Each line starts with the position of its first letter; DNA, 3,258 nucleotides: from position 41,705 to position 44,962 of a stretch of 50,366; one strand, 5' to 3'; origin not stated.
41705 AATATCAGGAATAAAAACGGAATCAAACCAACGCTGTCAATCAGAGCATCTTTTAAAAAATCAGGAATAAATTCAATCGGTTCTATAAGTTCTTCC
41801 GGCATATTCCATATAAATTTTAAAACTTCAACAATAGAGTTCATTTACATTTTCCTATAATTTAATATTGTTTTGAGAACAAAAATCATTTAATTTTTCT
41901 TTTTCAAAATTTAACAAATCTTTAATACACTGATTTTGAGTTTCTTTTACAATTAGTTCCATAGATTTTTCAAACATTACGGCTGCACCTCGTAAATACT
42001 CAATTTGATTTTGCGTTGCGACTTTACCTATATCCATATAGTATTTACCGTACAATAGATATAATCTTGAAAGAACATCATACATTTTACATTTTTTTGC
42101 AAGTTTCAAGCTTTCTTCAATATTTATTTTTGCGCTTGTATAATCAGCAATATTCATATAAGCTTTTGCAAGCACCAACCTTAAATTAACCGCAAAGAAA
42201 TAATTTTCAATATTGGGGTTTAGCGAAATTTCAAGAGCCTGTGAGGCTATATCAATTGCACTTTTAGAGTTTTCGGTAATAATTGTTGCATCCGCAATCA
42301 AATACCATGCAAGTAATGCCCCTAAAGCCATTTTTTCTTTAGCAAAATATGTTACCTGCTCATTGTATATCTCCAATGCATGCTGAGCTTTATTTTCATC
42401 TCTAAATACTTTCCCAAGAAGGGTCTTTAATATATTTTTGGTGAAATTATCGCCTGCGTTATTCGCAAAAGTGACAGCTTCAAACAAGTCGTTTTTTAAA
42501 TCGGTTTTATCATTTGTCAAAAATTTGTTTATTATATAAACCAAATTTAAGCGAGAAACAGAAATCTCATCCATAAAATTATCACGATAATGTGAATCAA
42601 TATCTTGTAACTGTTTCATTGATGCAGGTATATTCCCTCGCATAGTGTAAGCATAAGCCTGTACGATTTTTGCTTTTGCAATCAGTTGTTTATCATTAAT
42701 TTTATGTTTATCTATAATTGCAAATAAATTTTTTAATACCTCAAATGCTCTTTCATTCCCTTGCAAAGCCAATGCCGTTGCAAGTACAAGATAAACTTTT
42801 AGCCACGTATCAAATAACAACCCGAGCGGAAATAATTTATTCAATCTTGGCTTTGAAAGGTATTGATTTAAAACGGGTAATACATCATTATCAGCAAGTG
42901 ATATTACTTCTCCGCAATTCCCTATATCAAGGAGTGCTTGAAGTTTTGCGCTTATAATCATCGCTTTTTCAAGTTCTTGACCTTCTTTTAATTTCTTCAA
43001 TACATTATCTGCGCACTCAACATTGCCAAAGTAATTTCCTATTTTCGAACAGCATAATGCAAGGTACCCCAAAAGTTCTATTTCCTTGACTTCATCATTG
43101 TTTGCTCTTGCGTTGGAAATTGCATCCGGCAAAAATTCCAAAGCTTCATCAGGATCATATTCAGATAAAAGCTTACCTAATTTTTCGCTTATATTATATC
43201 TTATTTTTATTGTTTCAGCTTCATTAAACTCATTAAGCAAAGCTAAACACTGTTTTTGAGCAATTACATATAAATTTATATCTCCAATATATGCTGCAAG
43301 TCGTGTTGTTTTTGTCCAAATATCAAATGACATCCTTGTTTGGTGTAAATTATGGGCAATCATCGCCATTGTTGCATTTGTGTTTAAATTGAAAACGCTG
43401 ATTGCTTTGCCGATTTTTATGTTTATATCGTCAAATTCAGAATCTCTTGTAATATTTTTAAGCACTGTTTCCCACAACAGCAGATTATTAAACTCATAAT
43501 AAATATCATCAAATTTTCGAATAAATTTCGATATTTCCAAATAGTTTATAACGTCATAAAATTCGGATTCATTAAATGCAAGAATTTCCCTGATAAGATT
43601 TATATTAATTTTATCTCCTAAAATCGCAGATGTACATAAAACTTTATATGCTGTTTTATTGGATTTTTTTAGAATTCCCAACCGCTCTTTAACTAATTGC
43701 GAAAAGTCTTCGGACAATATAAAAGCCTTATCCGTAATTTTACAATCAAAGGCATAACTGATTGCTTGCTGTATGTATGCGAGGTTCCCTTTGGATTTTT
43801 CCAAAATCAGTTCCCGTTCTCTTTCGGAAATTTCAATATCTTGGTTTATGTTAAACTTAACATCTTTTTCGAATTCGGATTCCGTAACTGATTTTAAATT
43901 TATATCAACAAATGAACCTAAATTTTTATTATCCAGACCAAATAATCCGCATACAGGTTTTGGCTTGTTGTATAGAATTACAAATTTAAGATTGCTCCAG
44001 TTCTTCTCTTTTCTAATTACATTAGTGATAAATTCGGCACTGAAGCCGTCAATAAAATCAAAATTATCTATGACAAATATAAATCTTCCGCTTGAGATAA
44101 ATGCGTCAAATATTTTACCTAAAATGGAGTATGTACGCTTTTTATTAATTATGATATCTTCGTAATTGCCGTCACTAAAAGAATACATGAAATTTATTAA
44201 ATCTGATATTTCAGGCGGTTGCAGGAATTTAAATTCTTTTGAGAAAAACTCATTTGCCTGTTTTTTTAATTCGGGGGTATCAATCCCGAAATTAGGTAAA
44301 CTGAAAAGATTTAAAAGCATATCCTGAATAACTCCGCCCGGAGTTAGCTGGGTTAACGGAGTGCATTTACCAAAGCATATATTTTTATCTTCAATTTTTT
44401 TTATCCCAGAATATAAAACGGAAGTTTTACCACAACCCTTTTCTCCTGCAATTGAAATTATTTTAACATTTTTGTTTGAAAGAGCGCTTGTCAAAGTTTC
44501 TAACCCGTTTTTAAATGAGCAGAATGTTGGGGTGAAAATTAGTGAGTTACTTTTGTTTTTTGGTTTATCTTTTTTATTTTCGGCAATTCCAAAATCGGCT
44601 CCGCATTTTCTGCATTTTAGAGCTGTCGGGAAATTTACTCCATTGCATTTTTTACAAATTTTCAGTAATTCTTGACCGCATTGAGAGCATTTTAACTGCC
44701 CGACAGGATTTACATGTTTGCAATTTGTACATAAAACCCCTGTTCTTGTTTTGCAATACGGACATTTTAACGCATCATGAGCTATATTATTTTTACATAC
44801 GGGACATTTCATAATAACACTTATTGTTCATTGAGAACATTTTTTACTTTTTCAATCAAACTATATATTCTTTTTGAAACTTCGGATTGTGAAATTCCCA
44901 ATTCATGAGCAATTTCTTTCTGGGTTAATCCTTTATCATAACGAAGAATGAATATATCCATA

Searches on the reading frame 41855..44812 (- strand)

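Call 10: search_protein_families(library=pfam, proteins=[window:41855-44812:-], max_evalue=0.001)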
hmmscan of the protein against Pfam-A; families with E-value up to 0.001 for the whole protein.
window:41855-44812:- (985 aa): 1 family
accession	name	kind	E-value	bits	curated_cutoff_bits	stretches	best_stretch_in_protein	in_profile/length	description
PF12773.13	DZR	-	3.2e-07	30.8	27.3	1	28-71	1-45/45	Double zinc ribbon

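Call 12: search_protein_families(library=ncbifam, proteins=[window:41855-44812:-], max_evalue=0.01)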
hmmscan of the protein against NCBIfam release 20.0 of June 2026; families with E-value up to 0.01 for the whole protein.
window:41855-44812:- (985 aa): 1 family
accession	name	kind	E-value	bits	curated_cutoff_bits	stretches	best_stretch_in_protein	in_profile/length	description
NF003161.0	PRK04136.1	equivalog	0.00011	21.6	54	1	51-71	15-35/49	50S ribosomal protein L40e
